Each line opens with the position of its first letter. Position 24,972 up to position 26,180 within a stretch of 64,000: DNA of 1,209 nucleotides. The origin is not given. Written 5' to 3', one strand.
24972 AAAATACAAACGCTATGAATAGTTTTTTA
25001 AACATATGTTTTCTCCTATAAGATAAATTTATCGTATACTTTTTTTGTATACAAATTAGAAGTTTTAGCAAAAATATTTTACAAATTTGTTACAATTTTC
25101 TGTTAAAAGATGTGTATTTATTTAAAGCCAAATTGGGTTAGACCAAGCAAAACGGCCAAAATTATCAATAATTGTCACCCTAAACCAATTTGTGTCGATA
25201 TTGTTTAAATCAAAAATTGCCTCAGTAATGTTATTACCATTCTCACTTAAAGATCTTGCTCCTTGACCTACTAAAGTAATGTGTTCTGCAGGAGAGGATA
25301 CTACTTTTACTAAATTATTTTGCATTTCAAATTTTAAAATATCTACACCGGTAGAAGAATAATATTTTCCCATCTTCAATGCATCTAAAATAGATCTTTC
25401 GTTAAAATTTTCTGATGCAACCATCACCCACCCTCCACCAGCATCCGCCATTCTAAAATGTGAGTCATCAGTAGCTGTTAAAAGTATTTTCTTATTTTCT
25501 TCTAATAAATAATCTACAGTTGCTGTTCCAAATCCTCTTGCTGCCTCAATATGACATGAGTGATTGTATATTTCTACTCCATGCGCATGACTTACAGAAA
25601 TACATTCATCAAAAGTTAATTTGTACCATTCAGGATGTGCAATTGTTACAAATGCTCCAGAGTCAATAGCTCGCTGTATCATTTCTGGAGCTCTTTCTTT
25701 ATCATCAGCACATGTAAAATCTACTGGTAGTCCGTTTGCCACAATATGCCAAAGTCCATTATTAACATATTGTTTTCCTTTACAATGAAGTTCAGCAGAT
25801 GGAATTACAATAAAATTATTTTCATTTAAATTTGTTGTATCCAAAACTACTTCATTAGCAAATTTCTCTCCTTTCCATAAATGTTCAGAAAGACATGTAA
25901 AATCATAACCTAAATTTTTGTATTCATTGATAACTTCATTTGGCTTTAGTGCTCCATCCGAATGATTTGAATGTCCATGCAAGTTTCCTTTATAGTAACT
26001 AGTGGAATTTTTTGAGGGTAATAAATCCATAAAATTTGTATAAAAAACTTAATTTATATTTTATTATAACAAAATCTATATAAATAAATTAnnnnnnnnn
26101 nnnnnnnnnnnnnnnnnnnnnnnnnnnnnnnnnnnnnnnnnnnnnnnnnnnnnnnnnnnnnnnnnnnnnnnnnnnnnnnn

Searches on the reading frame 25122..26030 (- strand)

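Call 8: search_protein_families(library=ncbifam, proteins=[window:25122-26030:-], max_evalue=1e-10)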
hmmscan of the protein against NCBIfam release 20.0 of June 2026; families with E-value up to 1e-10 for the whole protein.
window:25122-26030:- (302 aa): 1 family
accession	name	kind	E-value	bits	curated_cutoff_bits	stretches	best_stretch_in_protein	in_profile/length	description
NF038032.1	CehA_McbA_metalo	domain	1.4e-21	77.2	80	1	12-247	2-230/315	CehA/McbA family metallohydrolase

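Call 31: search_protein_families(library=pfam, proteins=[window:25122-26030:-], max_evalue=0.00001)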
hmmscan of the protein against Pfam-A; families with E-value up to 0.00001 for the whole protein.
window:25122-26030:- (302 aa): 0 families
